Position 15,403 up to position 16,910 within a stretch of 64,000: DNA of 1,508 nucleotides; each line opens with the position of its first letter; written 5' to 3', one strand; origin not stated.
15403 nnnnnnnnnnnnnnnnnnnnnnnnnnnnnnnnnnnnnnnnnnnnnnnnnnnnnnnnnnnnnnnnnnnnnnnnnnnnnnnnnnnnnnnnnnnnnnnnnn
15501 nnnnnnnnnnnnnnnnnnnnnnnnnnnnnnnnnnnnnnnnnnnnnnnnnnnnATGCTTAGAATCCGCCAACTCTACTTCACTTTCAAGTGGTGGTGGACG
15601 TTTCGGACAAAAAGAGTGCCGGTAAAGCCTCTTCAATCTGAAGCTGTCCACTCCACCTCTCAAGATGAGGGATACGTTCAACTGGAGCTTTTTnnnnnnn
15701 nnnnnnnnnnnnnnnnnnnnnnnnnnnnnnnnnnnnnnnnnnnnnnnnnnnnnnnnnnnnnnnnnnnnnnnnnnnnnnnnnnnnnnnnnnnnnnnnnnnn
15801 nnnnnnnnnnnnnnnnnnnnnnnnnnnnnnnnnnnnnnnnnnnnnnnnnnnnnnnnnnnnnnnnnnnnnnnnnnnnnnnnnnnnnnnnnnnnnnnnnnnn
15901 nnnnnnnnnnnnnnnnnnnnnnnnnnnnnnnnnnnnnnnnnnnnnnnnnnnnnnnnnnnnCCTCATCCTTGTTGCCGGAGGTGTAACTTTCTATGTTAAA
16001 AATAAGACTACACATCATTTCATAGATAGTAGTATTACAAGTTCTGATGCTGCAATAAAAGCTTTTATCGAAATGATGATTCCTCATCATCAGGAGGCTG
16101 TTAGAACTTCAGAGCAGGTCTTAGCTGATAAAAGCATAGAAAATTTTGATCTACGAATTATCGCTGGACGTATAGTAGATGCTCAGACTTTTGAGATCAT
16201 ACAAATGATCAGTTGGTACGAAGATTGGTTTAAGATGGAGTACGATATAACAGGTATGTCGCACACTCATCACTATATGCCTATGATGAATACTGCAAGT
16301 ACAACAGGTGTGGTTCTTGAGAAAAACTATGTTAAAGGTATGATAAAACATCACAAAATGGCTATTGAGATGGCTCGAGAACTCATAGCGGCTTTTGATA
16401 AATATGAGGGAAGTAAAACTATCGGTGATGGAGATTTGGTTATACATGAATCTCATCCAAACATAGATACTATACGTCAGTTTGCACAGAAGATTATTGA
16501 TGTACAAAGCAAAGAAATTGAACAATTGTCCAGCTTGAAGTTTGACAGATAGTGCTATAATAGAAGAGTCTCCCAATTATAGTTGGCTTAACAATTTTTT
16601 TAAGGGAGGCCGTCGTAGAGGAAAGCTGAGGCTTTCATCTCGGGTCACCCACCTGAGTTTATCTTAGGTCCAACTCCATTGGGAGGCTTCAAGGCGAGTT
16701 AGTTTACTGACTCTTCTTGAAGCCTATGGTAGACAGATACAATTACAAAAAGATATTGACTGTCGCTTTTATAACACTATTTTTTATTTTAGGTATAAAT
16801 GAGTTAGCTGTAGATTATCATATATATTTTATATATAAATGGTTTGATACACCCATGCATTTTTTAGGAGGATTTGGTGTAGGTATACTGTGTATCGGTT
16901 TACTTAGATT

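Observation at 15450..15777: Plus-strand structured RNA candidate between miaA and tRNA-Leu, both of which are on the minus strand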

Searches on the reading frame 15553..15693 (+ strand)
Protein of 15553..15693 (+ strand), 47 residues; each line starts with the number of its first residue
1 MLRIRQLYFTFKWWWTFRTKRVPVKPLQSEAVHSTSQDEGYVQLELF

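Call 36: search_protein_families(library=pfam, max_evalue=1, proteins=[window:15553-15693:+])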
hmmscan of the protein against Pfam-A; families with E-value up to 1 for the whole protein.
seq(47 aa): 0 families

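Call 37: search_protein_families(library=ncbifam, max_evalue=1, proteins=[window:15553-15693:+])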
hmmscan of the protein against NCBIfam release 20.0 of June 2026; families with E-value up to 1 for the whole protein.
seq(47 aa): 0 families

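Call 48: list_cluster_members(proteins=[window:15553-15693:+, window:15430-15693:+, window:15442-15726:-, window:15665-15808:+, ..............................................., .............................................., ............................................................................, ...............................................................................])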
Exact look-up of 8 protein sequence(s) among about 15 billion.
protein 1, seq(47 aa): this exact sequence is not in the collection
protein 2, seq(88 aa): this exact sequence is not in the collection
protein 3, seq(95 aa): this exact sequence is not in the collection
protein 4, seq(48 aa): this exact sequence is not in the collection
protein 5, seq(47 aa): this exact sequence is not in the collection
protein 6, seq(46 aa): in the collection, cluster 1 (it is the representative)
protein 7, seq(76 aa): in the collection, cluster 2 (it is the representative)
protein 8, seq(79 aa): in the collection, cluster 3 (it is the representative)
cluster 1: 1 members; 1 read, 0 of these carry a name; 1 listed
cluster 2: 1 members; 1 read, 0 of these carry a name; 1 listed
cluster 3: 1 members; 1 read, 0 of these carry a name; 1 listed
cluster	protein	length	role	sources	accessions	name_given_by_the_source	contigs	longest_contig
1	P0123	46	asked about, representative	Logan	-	-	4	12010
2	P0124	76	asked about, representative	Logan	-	-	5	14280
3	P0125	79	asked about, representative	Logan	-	-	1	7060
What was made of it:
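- The ORF is never called by gene finders (call 48).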

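Call 65: search_protein_representatives(protein=window:15553-15693:+)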
Query: 47 residues. Proteins with E-value up to 0.001 (for the whole library): 1; up to 1e-10: 0; up to 1e-30: 0. The best 1 are listed.
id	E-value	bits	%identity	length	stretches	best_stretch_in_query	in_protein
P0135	2.3e-07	45.9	39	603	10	10-34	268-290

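Call 77: search_protein_families(library=padloc, max_evalue=1, proteins=[window:15553-15693:+])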
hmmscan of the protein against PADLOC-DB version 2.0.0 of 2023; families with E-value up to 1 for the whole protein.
seq(47 aa): 0 families
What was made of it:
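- PADLOC gives no hit (call 77).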

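Call 78: search_protein_families(library=phrogs, max_evalue=1, proteins=[window:15553-15693:+])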
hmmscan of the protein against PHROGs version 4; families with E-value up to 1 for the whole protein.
seq(47 aa): 0 families
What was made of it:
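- Pfam, NCBIfam, PHROGs and PADLOC give nothing (calls 36, 37, 77, 78).
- Tried and rejected: Pfam, NCBIfam, PHROGs and PADLOC gave nothing (calls 36, 37, 77, 78).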

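Call 81: predict_structure(protein=window:15553-15693:+)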
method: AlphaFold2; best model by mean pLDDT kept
length: 47 residues; sequences in the alignment: 1
mean_pLDDT: 64.0   pTM: 0.28
mean pLDDT of the five models: 64.0, 63.0, 62.9, 61.6, 60.8
residues with pLDDT >= 90: 0; 70-90: 15; 50-70: 27; < 50: 5
segments of 3 or more residues with pLDDT < 50: none
pLDDT, mean of each block of 10 residues (from residue 1): 76 77 56 53 55
secondary structure, 60 per line:
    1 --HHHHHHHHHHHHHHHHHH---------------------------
elements in order: H3-20
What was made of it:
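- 15553..15696 (+): Small ORF of 47 codons plus TAA: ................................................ AlphaFold2 on the single sequence gives a helix at residues 3-20 and disorder elsewhere, pLDDT 64 (call 81).
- On Type I toxin-antitoxin: It contains R3, R5, K12, R18 and K20, so it is amphipathic rather than membrane-spanning (call 81).
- The peptide is small, with a predicted amphipathic aromatic/basic helix at residues 3-20 (call 81).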

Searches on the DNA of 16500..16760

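Call 61: search_rna_families(source=window, start=16500, end=16760, threshold=evalue, max_evalue=1, show_alignments=1)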
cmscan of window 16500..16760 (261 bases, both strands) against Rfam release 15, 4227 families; matches with E-value up to 1: 1.
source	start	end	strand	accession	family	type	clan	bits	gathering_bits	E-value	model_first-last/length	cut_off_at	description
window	16581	16675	+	RF00013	6S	Gene;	-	16.9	46.4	0.16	34-153/187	no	6S / SsrS RNA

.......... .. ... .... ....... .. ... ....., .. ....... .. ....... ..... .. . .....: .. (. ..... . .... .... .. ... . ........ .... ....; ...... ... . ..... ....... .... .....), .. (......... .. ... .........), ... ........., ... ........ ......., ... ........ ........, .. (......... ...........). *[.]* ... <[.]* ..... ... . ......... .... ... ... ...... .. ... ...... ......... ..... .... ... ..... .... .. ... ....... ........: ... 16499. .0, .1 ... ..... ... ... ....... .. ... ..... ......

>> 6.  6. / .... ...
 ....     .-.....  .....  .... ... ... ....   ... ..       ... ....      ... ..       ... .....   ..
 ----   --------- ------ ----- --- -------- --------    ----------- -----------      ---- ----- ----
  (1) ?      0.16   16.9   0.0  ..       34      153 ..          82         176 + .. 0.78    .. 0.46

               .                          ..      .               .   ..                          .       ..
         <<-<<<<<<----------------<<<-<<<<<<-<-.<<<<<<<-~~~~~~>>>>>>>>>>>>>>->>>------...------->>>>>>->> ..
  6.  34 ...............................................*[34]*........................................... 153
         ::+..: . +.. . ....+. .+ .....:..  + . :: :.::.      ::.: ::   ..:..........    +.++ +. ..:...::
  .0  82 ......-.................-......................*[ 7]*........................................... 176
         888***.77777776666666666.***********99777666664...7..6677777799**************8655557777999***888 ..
